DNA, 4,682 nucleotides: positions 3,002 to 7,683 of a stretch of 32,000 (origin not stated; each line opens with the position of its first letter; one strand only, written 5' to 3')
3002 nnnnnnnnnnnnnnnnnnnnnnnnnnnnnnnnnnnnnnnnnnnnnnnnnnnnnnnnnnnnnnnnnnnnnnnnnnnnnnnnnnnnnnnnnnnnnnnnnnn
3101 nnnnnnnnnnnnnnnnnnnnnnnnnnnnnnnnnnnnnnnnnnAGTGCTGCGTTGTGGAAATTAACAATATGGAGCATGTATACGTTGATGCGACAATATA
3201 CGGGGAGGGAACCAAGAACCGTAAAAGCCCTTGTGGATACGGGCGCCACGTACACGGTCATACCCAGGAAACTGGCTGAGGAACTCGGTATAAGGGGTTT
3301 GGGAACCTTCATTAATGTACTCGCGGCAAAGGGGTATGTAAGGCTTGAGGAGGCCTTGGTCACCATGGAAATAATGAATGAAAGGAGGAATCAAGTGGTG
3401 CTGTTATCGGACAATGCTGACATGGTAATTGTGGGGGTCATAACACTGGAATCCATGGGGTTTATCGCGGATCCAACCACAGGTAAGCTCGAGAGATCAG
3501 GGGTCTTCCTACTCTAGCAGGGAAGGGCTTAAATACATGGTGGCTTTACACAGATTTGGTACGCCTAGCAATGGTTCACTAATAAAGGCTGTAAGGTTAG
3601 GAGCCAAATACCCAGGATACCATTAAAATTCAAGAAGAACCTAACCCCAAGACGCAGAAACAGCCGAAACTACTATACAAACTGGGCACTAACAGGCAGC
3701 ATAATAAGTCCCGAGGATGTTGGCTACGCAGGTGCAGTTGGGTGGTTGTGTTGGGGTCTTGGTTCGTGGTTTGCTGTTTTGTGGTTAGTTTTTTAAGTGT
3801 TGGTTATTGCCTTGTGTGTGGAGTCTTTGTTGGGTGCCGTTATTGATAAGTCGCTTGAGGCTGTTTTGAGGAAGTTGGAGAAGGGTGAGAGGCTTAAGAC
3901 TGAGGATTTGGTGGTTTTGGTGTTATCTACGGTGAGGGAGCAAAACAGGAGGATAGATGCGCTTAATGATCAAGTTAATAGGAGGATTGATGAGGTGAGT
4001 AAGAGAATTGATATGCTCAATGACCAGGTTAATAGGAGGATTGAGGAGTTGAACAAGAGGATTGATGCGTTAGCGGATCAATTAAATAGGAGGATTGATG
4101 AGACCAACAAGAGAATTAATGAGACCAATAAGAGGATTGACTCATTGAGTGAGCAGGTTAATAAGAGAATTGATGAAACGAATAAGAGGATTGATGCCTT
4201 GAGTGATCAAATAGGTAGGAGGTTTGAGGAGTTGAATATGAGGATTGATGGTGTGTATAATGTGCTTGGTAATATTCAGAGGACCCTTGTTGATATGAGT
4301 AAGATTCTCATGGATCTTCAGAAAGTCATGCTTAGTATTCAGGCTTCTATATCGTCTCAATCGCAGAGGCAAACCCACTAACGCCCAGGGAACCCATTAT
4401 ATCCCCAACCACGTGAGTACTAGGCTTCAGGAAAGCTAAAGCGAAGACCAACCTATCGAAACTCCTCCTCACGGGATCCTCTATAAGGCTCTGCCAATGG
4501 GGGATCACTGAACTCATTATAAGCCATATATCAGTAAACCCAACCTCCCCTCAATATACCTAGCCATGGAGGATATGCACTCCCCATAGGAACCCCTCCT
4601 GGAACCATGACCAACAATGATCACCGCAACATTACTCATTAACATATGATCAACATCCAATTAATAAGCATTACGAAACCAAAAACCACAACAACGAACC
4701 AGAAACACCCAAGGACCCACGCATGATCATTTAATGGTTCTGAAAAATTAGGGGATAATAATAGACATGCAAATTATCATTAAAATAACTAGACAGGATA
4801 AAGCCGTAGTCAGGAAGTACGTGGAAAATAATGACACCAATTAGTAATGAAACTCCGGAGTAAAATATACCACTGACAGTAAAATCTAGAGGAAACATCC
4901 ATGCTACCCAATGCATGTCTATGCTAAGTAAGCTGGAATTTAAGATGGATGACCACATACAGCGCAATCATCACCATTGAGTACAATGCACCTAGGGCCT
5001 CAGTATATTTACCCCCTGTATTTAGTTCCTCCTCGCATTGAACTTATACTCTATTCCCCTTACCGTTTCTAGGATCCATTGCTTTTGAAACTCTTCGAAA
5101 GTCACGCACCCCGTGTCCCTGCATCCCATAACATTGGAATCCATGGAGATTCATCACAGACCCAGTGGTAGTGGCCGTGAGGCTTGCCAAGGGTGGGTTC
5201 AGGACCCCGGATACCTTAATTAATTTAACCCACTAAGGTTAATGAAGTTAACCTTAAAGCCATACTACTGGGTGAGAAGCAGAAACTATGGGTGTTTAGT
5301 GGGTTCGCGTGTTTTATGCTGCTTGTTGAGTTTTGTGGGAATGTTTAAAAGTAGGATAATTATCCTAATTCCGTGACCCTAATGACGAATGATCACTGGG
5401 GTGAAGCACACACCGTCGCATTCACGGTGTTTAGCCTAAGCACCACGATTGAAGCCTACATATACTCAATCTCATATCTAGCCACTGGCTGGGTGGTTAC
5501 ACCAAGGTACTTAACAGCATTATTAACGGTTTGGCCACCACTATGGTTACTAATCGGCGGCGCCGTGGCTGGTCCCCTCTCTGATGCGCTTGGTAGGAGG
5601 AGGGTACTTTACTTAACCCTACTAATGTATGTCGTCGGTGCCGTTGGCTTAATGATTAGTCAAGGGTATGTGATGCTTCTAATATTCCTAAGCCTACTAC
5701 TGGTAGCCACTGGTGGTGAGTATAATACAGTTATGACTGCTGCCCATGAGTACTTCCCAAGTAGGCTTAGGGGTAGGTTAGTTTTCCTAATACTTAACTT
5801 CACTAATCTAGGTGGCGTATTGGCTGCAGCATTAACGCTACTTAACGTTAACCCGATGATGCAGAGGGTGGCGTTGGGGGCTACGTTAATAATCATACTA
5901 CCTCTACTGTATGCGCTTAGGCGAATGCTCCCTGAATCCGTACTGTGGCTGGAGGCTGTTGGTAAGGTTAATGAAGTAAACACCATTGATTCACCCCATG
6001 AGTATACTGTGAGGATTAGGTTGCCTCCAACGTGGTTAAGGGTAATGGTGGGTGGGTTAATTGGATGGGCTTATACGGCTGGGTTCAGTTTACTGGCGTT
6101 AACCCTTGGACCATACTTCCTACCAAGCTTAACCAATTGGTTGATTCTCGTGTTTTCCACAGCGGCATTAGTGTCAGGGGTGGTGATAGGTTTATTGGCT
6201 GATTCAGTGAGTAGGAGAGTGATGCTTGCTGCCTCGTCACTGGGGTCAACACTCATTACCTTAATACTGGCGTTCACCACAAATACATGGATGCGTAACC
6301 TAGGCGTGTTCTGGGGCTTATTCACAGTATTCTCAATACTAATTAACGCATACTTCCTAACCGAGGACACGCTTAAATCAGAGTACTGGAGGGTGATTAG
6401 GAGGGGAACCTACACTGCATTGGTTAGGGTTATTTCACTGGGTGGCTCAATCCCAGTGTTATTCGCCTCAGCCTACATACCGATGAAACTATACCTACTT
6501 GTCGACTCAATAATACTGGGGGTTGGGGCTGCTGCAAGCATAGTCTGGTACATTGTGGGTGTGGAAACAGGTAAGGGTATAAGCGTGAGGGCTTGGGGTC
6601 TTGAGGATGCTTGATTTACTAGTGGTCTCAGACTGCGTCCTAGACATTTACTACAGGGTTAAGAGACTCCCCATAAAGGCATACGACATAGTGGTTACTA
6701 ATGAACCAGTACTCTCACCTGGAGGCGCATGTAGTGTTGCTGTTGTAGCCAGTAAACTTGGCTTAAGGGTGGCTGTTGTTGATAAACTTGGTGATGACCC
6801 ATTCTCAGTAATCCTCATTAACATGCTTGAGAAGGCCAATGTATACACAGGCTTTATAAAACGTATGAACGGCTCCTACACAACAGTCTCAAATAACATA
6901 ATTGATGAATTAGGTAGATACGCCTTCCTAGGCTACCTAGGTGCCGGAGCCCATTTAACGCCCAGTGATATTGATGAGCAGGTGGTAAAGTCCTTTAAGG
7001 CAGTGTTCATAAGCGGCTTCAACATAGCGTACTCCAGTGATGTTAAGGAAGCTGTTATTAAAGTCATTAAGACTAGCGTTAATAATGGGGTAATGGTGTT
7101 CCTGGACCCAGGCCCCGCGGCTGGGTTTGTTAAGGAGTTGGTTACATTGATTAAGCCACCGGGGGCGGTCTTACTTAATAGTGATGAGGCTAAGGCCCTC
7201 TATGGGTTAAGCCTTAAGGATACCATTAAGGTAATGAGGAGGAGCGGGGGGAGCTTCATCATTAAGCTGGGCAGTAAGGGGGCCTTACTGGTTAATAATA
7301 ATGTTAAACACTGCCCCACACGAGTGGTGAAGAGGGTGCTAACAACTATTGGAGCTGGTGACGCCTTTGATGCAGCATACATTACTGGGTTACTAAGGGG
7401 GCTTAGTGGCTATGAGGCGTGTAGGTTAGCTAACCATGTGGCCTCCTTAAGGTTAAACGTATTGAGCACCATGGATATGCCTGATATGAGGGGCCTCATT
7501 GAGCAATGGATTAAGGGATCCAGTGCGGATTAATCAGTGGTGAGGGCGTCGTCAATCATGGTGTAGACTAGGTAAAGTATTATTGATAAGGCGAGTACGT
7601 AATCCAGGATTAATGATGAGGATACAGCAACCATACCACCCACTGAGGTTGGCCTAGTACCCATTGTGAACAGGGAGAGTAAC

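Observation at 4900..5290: Decayed, apparently intein-free second copy of rps12, 4.1 kb downstream of the intein-containing gene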

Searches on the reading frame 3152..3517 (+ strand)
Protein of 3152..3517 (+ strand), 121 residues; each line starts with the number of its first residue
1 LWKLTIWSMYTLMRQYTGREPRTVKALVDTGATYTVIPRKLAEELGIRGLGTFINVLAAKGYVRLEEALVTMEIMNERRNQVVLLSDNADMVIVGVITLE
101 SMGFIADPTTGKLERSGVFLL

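Call 9: search_protein_families(library=pfam, proteins=[window:3152-3517:+], max_evalue=0.01)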
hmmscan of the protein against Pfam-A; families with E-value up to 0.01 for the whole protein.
window:3152-3517:+ (121 aa): 3 families
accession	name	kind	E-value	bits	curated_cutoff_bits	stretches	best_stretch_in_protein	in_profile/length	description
PF13975.11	gag-asp_proteas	-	3e-09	37.8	28.2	1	22-99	8-90/92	gag-polyprotein putative aspartyl protease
PF13650.11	Asp_protease_2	-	6.2e-08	33.7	24.3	1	22-76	8-65/90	Aspartyl protease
PF00077.25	RVP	-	0.0031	18.2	20.7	1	23-41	15-33/101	Retroviral aspartyl protease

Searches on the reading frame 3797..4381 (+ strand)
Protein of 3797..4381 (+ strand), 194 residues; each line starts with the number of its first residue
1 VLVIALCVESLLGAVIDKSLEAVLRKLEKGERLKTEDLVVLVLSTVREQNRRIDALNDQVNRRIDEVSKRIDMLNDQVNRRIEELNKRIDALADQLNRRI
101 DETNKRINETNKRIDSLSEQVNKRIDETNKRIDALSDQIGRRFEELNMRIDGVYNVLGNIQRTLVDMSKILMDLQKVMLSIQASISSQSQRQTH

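Call 9: search_protein_families(library=pfam, proteins=[window:3797-4381:+], max_evalue=0.01)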
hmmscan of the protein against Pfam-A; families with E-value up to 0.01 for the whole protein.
window:3797-4381:+ (194 aa): 41 families (the best 25 are shown)
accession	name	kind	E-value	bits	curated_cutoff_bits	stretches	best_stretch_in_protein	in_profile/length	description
PF06825.17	HSBP1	-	1.2e-10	41.4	28.6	2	111-139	15-43/51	Heat shock factor binding protein 1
PF17072.10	Spike_torovirin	-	2.2e-08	33.1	35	2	93-153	890-953/1272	Torovirinae spike glycoprotein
PF04513.17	Baculo_PEP_C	-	4.4e-08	33.7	38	2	42-119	21-99/140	Baculovirus polyhedron envelope protein, PEP, C terminus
PF06103.16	DUF948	-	7.1e-08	33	37.2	1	95-159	23-83/89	Bacterial protein of unknown function (DUF948)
PF05531.17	NPV_P10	-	8.9e-07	29.8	29.8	0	82-123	13-53/75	Nucleopolyhedrovirus P10 protein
PF09074.15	Mer2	-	5.5e-06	26.8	27.7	1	54-193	47-190/193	Mer2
PF07464.16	ApoLp-III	-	5.6e-06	27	36.3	1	55-155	33-130/146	Apolipophorin-III precursor (apoLp-III)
PF05873.17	Mt_ATP-synt_D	-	1.3e-05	25.5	27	0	54-95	82-123/154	ATP synthase D chain, mitochondrial (ATP5H)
PF01442.23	Apolipoprotein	-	1.7e-05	25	90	1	52-149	56-151/190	Apolipoprotein A1/A4/E domain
PF07352.17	Phage_Mu_Gam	-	2.8e-05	24.6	28.3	0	43-100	8-65/149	Bacteriophage Mu Gam like protein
PF10498.14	IFT57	-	3.6e-05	23.4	40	1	45-138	237-329/360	Intra-flagellar transport protein 57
PF07889.17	DUF1664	-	5.9e-05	23.5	34.6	0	63-123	42-108/124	Protein of unknown function (DUF1664)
PF07195.17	FliD_C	-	6.1e-05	23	25.4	0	91-148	172-229/236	Flagellar hook-associated protein 2 C-terminus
PF14643.11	DUF4455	-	7.7e-05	21.9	30.4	1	20-161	283-423/469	Domain of unknown function (DUF4455)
PF23991.1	DUF7310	-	8.4e-05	23.4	40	0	120-163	27-66/83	Coiled-coil region of unknown function (DUF7310)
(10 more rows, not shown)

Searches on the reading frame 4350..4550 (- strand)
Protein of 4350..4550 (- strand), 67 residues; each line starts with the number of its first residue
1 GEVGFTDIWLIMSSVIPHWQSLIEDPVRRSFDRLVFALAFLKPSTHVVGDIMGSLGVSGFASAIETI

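Call 46: search_protein_families(library=pfam, proteins=[window:4350-4550:-], max_evalue=1)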
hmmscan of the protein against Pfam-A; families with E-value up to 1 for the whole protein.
seq(67 aa): 0 families
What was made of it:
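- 4347..4660 (-): Two abutting short ORFs that together weakly resemble small CbiX (sirohydrochlorin cobaltochelatase). Probably a frameshifted pseudogene. Pfam finds nothing (call 46).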

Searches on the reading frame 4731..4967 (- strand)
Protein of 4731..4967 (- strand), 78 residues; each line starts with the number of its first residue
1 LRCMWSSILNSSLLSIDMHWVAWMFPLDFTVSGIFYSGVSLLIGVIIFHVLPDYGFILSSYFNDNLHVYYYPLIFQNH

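Call 9: search_protein_families(library=pfam, proteins=[window:4731-4967:-], max_evalue=0.01)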
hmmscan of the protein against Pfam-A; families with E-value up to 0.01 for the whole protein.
window:4731-4967:- (78 aa): 0 families

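Call 46: search_protein_families(library=pfam, proteins=[window:4734-4967:-], max_evalue=1)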
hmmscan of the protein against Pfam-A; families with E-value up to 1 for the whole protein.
seq(78 aa): 0 families

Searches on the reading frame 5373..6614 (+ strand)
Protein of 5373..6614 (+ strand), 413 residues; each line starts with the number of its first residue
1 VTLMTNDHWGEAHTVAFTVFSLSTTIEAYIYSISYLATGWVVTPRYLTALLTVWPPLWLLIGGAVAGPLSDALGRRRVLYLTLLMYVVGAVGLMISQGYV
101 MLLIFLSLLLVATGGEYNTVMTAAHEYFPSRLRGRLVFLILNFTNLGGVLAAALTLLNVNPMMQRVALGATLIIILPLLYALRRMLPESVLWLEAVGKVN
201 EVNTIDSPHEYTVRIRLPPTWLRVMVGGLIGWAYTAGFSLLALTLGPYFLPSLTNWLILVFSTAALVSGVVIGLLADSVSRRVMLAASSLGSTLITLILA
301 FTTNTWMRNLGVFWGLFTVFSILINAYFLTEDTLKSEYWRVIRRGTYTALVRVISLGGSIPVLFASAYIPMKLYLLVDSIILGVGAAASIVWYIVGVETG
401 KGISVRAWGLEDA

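Call 9: search_protein_families(library=pfam, proteins=[window:5373-6614:+], max_evalue=0.01)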
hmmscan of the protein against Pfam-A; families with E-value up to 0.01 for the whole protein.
window:5373-6614:+ (413 aa): 2 families
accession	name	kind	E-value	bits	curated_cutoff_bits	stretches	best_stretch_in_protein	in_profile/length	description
PF00083.30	Sugar_tr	-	1.9e-15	57.2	22.3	1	49-201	49-206/452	Sugar (and other) transporter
PF07690.21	MFS_1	-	1.8e-14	53.9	33.4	1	17-358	10-342/347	Major Facilitator Superfamily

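Call 20: find_homologous_proteins(query=window:5373-6614:+, max_evalue=1e-30)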
Query window:5373-6614:+ (413 aa): 58 proteins with E <= 1e-30 among 8000 candidates.
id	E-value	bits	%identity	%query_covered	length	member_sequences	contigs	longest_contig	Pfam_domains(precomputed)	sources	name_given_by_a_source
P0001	1.5e-255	866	100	99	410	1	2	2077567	PF00083.31,PF07690.22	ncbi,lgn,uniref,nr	ncbi:MFS transporter [Caldivirga maquilingensis]|uniref:Major facilitator superfamily MFS_1 n=1 Tax=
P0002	9.3e-223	758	86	99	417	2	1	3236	PF00083.31,PF07690.22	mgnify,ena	mgnify:CR=1 FL=1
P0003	5.3e-211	719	81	99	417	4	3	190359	PF00083.31,PF07690.22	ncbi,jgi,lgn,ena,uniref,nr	ncbi:MFS transporter [Caldivirga sp.]|uniref:MFS transporter n=1 Tax=Caldivirga sp. TaxID=2080243 Re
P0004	1.2e-206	705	80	98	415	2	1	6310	PF00083.31,PF07690.22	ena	-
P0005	5.2e-168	578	66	99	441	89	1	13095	PF00083.31,PF07690.22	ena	-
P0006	4.9e-147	509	57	99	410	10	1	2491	PF00083.31,PF07690.22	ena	-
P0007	7.6e-146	505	57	97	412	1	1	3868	PF00083.31,PF07690.22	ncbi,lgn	-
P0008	7.5e-144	498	55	98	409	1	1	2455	PF00083.31,PF07690.22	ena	-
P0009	1.0e-143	498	56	99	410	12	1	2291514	PF00083.31,PF07690.22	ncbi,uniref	ncbi:MFS transporter [Vulcanisaeta sp. JCM 16161]|uniref:MFS transporter n=1 Tax=Vulcanisaeta sp. JC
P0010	1.6e-143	497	56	99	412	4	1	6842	PF00083.31,PF07690.22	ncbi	ncbi:MAG: MFS transporter [Vulcanisaeta sp.]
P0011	2.6e-143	496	56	98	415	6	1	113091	PF00083.31,PF07690.22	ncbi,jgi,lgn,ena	-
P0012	3.9e-142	493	56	98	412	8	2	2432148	PF00083.31,PF07690.22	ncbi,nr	ncbi:MFS transporter [Vulcanisaeta souniana]|nr:MFS transporter [Vulcanisaeta souniana] BDR92834.1 h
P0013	1.9e-136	474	55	97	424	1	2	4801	PF00083.31,PF07690.22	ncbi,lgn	-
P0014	3.6e-136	473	58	97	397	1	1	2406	PF00083.31,PF07690.22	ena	-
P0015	6.8e-136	472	57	95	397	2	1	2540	PF00083.31,PF07690.22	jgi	jgi:MFS family permease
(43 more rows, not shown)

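Call 21: find_encoding_contigs(protein=P0003, flank=10000, max_places=4)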
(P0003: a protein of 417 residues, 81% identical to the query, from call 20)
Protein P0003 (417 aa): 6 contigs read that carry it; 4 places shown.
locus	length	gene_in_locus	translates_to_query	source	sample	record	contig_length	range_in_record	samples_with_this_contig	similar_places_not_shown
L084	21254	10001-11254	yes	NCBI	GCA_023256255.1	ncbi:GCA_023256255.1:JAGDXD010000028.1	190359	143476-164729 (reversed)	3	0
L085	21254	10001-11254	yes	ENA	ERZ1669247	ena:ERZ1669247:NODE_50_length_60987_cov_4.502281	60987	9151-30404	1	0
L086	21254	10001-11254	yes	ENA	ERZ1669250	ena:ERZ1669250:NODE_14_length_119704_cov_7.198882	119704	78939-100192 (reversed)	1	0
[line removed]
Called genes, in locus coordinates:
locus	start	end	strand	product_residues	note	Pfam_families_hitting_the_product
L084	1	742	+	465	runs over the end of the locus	-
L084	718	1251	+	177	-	-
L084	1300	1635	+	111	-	-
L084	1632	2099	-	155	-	PF13302:Acetyltransf_3 (weak), PF13420:Acetyltransf_4, PF13527:Acetyltransf_9 (weak), PF00583:Acetyltransf_1, PF13673:Acetyltransf_10, PF13508:Acetyltransf_7, PF08445:FR47 (weak)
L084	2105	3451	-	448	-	PF00390:malic, PF03949:Malic_M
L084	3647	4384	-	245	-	PF06745:ATPase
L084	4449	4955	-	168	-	-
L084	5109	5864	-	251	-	PF14907:NTP_transf_5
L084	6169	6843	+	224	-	PF01871:AMMECR1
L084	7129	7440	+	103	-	PF01248:Ribosomal_L7Ae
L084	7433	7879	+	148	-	PF07650:KH_2 (weak), PF26594:KH_NusA_2nd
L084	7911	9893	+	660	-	PF00164:Ribosom_S12_S23, PF14890:Intein_splicing, PF00164:Ribosom_S12_S23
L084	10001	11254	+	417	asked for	PF00083:Sugar_tr, PF07690:MFS_1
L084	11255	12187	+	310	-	PF00294:PfkB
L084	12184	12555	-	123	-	-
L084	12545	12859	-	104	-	-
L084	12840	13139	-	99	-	-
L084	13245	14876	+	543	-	PF06418:CTP_synth_N, PF00117:GATase, PF07722:Peptidase_C26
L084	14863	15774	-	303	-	PF01557:FAA_hydrolase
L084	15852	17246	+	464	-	PF00535:Glycos_transf_2, PF13641:Glyco_tranf_2_3, PF13632:Glyco_trans_2_3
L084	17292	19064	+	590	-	PF00587:tRNA-synt_2b, PF03129:HGTP_anticodon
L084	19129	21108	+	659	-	PF02737:3HCDH_N, PF03446:NAD_binding_2 (weak), PF00725:3HCDH, PF00378:ECH_1, PF16113:ECH_2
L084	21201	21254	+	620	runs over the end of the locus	PF02730:AFOR_N, PF01314:AFOR_C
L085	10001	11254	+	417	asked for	PF00083:Sugar_tr, PF07690:MFS_1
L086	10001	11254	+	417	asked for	PF00083:Sugar_tr, PF07690:MFS_1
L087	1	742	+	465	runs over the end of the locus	-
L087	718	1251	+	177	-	-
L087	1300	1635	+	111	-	-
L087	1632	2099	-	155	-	PF13302:Acetyltransf_3 (weak), PF13420:Acetyltransf_4, PF13527:Acetyltransf_9 (weak), PF00583:Acetyltransf_1, PF13673:Acetyltransf_10, PF13508:Acetyltransf_7, PF08445:FR47 (weak)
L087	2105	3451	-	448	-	PF00390:malic, PF03949:Malic_M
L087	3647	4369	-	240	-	PF06745:ATPase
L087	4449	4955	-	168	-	-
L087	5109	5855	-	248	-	PF14907:NTP_transf_5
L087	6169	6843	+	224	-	PF01871:AMMECR1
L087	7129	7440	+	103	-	PF01248:Ribosomal_L7Ae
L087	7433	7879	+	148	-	PF07650:KH_2 (weak), PF26594:KH_NusA_2nd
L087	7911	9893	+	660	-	PF00164:Ribosom_S12_S23, PF14890:Intein_splicing, PF00164:Ribosom_S12_S23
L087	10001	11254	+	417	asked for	PF00083:Sugar_tr, PF07690:MFS_1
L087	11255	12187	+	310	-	PF00294:PfkB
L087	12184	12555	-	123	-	-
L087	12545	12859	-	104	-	-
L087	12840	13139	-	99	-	-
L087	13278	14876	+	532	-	PF06418:CTP_synth_N, PF00117:GATase, PF07722:Peptidase_C26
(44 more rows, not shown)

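Call 22: find_encoding_contigs(protein=P0002, flank=10000, max_places=3)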
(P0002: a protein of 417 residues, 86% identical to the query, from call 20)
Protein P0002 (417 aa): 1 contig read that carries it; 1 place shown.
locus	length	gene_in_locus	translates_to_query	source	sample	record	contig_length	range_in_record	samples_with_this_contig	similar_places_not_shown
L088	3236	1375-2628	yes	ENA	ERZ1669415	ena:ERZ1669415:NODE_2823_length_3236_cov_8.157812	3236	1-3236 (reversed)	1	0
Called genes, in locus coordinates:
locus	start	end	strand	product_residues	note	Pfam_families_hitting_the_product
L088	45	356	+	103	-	PF01248:Ribosomal_L7Ae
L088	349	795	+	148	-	PF07650:KH_2 (weak), PF26594:KH_NusA_2nd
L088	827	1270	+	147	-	PF00164:Ribosom_S12_S23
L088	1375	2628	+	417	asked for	PF07690:MFS_1, PF00083:Sugar_tr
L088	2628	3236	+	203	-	?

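Call 23: find_encoding_contigs(protein=P0004, flank=10000, max_places=3)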
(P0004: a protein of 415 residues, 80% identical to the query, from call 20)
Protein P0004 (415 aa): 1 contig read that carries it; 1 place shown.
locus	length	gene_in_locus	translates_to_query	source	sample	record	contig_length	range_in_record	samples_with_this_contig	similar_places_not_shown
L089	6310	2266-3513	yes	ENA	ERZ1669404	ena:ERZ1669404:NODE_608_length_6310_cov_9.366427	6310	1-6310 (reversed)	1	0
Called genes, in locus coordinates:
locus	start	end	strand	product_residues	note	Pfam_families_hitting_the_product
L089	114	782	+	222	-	PF01871:AMMECR1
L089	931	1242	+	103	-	PF01248:Ribosomal_L7Ae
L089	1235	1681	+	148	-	PF07650:KH_2 (weak), PF26594:KH_NusA_2nd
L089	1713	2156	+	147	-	PF00164:Ribosom_S12_S23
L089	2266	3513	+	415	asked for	PF00083:Sugar_tr, PF07690:MFS_1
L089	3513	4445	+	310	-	PF00294:PfkB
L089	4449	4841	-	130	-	-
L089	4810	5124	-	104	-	-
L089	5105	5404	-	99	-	-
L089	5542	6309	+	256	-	?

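Call 24: find_encoding_contigs(protein=P0005, flank=10000, max_places=3)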
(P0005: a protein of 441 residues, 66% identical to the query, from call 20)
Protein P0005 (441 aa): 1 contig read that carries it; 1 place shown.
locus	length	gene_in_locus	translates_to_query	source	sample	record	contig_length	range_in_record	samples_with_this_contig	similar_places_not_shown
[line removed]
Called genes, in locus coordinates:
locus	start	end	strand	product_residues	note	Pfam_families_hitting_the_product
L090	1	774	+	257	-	?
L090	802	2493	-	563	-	PF00070:Pyr_redox (faint), PF00890:FAD_binding_2 (faint), PF01266:DAO (weak), PF01593:Amino_oxidase, PF07992:Pyr_redox_2 (faint), PF12831:FAD_oxidored (weak), PF13450:NAD_binding_8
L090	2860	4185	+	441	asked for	PF07690:MFS_1, PF00083:Sugar_tr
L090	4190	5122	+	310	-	PF00294:PfkB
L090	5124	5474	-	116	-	-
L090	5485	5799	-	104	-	-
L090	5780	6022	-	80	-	-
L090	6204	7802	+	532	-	PF06418:CTP_synth_N, PF00117:GATase, PF07722:Peptidase_C26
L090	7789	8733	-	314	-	PF01557:FAA_hydrolase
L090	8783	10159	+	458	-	PF00535:Glycos_transf_2, PF13641:Glyco_tranf_2_3, PF13632:Glyco_trans_2_3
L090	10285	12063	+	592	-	PF28494:GlyRS_ins_1 (faint), PF00587:tRNA-synt_2b (weak), PF03129:HGTP_anticodon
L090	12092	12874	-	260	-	PF12644:DUF3782, PF07788:PDDEXK_10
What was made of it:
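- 5373..6614 (+): MFS transporter gene, the native downstream neighbour of rps12 in Caldivirga. Calls 9 and 20-24.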

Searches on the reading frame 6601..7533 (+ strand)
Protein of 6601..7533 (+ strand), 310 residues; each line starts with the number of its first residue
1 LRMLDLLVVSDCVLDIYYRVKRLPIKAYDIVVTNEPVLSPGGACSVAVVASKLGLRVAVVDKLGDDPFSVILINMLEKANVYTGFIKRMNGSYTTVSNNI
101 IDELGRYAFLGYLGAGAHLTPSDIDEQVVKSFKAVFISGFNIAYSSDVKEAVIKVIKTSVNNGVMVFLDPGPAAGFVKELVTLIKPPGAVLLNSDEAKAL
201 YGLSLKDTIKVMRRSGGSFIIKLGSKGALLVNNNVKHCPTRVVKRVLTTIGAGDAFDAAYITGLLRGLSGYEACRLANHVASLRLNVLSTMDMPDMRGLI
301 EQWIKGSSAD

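Call 9: search_protein_families(library=pfam, proteins=[window:6601-7533:+], max_evalue=0.01)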
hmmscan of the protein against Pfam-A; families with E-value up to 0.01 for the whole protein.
window:6601-7533:+ (310 aa): 1 family
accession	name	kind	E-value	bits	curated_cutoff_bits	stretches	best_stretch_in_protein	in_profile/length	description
PF00294.29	PfkB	-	3.9e-42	145.1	25.8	1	4-291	2-296/302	pfkB family carbohydrate kinase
